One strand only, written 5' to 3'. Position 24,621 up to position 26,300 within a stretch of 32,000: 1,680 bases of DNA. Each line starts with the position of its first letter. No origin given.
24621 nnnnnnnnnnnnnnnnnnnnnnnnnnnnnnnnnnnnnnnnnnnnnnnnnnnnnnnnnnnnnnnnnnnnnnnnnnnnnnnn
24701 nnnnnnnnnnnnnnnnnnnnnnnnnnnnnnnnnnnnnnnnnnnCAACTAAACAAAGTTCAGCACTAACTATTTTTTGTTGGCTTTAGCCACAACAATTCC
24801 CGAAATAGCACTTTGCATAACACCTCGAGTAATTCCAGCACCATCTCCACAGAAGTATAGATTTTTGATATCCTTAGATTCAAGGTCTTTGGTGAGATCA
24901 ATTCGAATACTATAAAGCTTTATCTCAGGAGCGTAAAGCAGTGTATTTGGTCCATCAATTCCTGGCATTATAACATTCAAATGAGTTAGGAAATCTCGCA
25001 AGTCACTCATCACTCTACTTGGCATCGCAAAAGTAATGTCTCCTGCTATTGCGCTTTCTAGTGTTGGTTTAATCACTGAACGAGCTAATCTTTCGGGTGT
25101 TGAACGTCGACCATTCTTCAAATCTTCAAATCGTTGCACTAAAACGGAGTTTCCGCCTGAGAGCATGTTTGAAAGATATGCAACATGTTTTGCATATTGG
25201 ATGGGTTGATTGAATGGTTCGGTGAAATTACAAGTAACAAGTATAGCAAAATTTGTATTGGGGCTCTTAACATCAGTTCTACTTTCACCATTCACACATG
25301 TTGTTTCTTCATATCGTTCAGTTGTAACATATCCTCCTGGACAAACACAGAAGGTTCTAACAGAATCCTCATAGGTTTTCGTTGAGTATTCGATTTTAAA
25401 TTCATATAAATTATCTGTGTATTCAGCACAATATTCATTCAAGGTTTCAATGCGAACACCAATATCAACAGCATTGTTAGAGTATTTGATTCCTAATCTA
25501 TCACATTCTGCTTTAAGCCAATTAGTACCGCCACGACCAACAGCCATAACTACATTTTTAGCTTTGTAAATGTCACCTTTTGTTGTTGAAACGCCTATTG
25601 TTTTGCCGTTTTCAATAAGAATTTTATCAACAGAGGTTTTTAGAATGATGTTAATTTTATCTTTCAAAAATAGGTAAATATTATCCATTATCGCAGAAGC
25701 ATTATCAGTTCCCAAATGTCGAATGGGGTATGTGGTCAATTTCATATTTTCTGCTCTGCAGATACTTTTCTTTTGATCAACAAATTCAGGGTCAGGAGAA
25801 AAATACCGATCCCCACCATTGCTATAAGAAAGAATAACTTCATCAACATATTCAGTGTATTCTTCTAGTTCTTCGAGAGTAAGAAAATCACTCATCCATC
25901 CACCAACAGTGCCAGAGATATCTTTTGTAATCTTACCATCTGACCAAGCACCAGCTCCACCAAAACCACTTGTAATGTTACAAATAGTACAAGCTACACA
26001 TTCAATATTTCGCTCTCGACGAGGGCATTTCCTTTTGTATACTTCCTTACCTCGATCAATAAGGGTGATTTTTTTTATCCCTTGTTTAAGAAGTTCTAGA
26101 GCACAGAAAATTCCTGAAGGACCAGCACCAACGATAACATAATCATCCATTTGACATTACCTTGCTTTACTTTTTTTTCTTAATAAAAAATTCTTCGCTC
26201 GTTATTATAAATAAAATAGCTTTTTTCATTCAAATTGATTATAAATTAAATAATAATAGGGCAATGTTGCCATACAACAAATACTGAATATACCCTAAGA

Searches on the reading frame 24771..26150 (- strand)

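Call 21: search_protein_families(library=pfam, proteins=[window:24771-26150:-], max_evalue=0.001)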
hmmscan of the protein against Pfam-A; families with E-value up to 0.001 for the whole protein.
window:24771-26150:- (460 aa): 10 families
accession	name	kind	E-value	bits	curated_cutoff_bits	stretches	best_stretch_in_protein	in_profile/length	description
PF21688.3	FAD-depend_C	-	7.2e-16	59.4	27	1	230-409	4-194/197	FAD-dependent protein, C-terminal domain-like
PF01134.28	GIDA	-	1.1e-10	41.6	22.1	0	169-220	113-166/391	Glucose inhibited division protein A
PF03486.20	HI0933_like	-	2.3e-10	40.8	50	1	3-39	2-37/244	HI0933-like protein Rossmann domain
PF07992.20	Pyr_redox_2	-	2.8e-10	40.6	26.1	0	161-229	193-258/291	Pyridine nucleotide-disulphide oxidoreductase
PF13738.12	Pyr_redox_3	-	5.7e-10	39.4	30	1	5-36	1-32/305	Pyridine nucleotide-disulphide oxidoreductase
PF01266.30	DAO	-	8e-08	32.6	27.9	1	3-36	1-33/353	FAD dependent oxidoreductase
PF13454.12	NAD_binding_9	-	0.00024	21.6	21.8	0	5-46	1-44/155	FAD-NAD(P)-binding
PF00890.30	FAD_binding_2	-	0.00063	19.5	20.4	0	3-36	1-33/414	FAD binding domain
PF13450.12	NAD_binding_8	-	0.00071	20.2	21.9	0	6-35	1-29/68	NAD(P)-binding Rossmann-like domain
PF01494.25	FAD_binding_3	-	0.0009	19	22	0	5-37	5-36/349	FAD binding domain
